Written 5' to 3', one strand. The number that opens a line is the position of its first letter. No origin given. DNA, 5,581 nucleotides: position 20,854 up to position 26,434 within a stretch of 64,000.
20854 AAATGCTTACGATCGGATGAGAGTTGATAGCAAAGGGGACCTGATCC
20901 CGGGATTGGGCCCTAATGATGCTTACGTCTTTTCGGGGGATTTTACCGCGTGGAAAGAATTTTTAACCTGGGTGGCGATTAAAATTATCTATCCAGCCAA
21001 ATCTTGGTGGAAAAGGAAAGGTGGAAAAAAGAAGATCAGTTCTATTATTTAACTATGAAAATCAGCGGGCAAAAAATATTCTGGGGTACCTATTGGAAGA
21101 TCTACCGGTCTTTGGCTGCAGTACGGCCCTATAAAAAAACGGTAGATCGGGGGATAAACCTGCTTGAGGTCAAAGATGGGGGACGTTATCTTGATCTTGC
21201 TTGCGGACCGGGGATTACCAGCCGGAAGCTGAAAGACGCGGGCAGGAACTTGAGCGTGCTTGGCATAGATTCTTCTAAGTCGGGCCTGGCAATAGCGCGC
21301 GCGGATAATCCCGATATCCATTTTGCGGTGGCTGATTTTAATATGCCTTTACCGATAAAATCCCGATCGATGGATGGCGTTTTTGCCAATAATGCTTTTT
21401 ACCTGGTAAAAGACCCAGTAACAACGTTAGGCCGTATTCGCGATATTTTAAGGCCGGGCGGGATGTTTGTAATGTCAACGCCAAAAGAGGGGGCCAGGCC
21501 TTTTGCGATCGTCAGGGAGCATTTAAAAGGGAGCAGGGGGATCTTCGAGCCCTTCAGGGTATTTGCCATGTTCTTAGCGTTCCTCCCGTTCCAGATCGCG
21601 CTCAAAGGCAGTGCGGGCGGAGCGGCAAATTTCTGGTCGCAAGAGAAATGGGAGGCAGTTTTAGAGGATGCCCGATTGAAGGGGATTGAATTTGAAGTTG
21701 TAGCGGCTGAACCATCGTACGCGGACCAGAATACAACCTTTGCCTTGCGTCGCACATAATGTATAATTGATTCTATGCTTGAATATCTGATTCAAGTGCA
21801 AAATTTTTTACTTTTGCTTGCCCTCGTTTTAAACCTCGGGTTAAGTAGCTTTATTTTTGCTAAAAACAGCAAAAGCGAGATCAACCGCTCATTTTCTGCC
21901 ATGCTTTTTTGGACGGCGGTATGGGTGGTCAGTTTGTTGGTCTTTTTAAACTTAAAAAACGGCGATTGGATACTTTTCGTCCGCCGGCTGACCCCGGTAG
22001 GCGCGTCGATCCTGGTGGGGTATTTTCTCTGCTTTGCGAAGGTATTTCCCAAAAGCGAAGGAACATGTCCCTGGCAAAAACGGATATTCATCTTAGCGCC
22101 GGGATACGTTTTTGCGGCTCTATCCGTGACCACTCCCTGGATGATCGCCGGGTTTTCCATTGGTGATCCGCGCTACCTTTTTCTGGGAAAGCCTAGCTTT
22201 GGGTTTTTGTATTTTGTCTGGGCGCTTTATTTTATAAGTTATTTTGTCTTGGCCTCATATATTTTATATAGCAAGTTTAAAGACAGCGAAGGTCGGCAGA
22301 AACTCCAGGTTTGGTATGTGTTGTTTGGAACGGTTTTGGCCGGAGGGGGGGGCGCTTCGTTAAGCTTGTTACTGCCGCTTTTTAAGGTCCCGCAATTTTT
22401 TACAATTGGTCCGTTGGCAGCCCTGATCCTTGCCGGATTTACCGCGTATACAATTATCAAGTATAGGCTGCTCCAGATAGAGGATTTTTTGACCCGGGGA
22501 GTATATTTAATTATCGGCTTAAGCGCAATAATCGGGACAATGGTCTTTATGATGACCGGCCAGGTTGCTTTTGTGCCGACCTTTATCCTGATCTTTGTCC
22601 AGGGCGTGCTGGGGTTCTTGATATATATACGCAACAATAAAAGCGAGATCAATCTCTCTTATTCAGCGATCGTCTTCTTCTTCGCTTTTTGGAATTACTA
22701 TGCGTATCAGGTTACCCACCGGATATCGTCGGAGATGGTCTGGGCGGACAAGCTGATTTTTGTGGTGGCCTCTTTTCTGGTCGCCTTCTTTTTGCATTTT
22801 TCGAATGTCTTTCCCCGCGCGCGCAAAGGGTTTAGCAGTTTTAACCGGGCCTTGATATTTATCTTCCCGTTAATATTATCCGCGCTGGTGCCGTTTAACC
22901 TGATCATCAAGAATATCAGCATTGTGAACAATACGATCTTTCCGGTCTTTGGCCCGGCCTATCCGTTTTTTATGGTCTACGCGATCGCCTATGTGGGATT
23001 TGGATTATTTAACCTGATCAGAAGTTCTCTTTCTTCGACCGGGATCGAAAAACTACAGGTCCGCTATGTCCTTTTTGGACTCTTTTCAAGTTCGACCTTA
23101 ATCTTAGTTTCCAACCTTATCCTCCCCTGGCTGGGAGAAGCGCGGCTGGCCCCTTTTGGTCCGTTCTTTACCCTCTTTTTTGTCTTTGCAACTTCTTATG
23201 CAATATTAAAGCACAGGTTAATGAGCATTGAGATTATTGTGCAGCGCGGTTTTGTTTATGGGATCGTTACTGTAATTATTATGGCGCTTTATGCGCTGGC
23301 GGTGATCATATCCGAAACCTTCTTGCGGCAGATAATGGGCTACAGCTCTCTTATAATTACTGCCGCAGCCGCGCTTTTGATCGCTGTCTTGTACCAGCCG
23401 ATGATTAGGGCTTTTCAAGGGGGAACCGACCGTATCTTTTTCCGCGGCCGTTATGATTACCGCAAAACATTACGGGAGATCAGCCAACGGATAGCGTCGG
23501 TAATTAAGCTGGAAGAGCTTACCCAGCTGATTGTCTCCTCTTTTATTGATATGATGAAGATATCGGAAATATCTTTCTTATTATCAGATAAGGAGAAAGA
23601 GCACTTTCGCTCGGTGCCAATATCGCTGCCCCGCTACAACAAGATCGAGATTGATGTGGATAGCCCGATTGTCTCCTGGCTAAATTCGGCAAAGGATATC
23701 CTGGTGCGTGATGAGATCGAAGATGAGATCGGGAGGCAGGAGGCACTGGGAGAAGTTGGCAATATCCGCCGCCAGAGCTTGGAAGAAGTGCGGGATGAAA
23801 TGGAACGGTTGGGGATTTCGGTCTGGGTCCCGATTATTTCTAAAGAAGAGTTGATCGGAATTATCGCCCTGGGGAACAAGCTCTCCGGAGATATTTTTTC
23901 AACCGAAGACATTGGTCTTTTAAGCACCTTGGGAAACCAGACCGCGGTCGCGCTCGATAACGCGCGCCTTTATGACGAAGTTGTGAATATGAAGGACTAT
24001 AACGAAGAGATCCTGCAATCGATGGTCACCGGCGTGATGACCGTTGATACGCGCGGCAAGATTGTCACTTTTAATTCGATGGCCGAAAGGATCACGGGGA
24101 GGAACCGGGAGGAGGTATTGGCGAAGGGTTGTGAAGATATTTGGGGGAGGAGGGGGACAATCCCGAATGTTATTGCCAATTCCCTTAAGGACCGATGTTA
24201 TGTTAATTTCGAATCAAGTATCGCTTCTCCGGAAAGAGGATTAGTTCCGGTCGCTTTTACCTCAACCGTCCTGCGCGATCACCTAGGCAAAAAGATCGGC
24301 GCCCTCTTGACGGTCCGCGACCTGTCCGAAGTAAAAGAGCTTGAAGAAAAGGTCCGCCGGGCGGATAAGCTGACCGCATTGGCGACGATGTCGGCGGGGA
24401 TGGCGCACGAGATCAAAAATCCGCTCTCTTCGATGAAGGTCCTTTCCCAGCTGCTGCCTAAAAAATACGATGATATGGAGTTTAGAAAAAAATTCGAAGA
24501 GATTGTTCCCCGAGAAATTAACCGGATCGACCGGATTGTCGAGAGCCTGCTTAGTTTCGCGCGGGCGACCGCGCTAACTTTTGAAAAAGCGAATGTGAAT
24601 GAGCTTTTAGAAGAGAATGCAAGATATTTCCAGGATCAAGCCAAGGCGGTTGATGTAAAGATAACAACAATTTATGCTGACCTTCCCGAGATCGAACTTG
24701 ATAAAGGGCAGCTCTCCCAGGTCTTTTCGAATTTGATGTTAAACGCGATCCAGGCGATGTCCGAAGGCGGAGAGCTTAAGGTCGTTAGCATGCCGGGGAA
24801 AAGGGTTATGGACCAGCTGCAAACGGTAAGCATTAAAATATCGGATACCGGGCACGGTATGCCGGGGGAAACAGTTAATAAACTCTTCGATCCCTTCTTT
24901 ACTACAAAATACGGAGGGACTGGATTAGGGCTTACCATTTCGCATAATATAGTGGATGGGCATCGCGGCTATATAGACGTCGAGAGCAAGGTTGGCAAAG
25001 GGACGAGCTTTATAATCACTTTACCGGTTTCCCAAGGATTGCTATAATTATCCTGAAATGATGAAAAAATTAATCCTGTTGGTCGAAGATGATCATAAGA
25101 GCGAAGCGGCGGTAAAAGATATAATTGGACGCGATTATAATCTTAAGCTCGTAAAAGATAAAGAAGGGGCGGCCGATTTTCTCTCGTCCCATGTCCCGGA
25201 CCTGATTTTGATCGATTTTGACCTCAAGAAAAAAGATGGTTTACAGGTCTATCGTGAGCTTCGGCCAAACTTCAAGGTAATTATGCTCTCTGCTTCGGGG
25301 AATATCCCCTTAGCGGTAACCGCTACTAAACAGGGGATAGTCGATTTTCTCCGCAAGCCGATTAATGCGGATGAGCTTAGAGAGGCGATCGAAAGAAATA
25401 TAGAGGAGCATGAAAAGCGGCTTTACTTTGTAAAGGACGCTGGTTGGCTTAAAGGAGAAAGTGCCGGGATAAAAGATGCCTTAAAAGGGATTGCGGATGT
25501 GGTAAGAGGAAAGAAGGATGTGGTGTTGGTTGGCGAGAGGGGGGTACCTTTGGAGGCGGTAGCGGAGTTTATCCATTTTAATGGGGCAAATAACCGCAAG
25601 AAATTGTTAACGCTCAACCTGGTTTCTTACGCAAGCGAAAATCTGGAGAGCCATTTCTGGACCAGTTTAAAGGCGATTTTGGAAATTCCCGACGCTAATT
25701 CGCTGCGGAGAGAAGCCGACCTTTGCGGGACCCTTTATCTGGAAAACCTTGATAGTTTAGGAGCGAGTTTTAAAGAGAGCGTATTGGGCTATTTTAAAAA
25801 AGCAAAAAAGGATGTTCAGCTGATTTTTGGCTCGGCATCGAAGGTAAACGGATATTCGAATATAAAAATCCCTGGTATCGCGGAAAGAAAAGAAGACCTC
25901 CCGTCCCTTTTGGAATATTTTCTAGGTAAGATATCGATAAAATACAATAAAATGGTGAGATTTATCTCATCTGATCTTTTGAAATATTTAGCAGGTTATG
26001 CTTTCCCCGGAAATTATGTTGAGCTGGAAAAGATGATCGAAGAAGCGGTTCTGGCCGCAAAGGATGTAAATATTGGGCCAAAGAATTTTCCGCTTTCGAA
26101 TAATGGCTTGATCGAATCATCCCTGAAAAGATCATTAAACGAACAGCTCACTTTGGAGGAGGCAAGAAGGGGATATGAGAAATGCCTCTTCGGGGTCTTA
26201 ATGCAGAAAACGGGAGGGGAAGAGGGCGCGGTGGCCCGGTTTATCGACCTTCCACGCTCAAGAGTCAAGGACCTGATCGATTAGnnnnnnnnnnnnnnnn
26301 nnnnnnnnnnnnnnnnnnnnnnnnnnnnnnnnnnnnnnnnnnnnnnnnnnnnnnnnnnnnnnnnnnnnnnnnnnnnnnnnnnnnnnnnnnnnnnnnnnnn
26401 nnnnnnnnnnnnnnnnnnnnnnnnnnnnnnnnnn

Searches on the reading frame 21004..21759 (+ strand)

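Call 60: search_protein_families(library=pfam, proteins=[window:21004-21759:+], max_evalue=0.00001)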
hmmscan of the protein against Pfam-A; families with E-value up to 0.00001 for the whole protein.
window:21004-21759:+ (251 aa): 5 families
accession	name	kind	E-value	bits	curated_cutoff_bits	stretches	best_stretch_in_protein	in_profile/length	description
PF08241.18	Methyltransf_11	-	7.6e-16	59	21.2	1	63-157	1-95/95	Methyltransferase domain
PF13649.12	Methyltransf_25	-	3.2e-15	57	27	1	63-153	2-97/97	Methyltransferase domain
PF13847.12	Methyltransf_31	-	9.2e-15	55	27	1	57-172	2-124/145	Methyltransferase domain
PF13489.12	Methyltransf_23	-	4.3e-11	43.2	27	1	52-162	14-121/164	Methyltransferase domain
PF08242.18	Methyltransf_12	-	6.2e-11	43.3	30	1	63-155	1-98/98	Methyltransferase domain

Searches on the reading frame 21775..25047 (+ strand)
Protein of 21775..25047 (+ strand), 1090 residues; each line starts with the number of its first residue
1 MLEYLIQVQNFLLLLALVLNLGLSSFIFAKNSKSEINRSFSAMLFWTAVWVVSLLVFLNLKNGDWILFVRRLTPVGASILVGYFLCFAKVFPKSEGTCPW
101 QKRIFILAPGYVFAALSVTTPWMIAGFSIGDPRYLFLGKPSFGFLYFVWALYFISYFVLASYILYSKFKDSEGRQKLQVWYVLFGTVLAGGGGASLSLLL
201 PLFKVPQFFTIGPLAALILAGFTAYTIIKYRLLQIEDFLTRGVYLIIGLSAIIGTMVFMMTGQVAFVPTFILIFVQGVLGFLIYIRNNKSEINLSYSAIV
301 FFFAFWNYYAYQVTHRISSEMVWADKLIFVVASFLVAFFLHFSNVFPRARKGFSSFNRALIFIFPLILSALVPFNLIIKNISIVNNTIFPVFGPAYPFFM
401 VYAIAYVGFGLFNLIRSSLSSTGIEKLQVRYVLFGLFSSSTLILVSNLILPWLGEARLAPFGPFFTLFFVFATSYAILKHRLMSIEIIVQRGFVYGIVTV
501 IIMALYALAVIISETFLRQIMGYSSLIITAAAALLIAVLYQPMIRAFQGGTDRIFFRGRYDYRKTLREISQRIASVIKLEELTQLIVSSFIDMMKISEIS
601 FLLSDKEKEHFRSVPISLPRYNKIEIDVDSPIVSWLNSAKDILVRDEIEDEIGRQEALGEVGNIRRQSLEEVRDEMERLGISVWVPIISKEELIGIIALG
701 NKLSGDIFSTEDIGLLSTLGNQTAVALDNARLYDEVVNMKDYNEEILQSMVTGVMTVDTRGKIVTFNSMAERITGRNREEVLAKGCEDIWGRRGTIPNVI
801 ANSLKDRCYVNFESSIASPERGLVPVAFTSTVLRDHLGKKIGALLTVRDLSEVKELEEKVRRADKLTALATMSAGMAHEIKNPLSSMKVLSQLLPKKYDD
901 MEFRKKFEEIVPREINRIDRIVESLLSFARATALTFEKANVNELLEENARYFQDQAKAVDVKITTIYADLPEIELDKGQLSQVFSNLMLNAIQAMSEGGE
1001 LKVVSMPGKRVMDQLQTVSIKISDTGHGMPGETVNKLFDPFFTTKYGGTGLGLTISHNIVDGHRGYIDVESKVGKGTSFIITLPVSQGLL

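Call 60: search_protein_families(library=pfam, proteins=[window:21775-25047:+], max_evalue=0.00001)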
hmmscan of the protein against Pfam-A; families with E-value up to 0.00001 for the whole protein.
window:21775-25047:+ (1090 aa): 6 families
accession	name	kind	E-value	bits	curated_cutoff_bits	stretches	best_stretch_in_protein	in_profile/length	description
PF02518.31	HATPase_c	-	9.6e-25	87.6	26.4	1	976-1086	2-110/111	Histidine kinase-, DNA gyrase B-, and HSP90-like ATPase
PF16927.11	HisKA_7TM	-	6.5e-20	72.4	28.6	2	12-235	1-222/224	N-terminal 7TM region of histidine kinase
PF00512.31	HisKA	-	2.3e-12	47.2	26.9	1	869-932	2-64/66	His Kinase A (phospho-acceptor) domain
PF13426.13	PAS_9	-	4.1e-08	33.9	27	1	752-852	2-103/103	PAS domain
PF00989.32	PAS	-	3e-07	30.9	22.6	1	744-784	4-44/113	PAS fold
PF13185.12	GAF_2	-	9e-07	29.6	28.6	1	579-728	4-136/136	GAF domain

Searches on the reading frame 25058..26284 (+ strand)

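Call 60: search_protein_families(library=pfam, proteins=[window:25058-26284:+], max_evalue=0.00001)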
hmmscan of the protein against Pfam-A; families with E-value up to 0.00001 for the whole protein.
window:25058-26284:+ (408 aa): 4 families
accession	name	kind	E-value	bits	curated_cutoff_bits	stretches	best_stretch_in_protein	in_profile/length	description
PF00072.30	Response_reg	-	6.4e-20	71.8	30.2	1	6-112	1-111/111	Response regulator receiver domain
PF25601.1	AAA_lid_14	-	2e-14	53.6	27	1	276-346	2-72/87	AAA+ ATPase lid domain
PF00158.32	Sigma54_activat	-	7.7e-07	29.4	20.2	1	132-246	2-117/168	Sigma-54 interaction domain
PF14532.12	Sigma54_activ_2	-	9.6e-07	29.6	25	0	133-263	2-111/138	Sigma-54 interaction domain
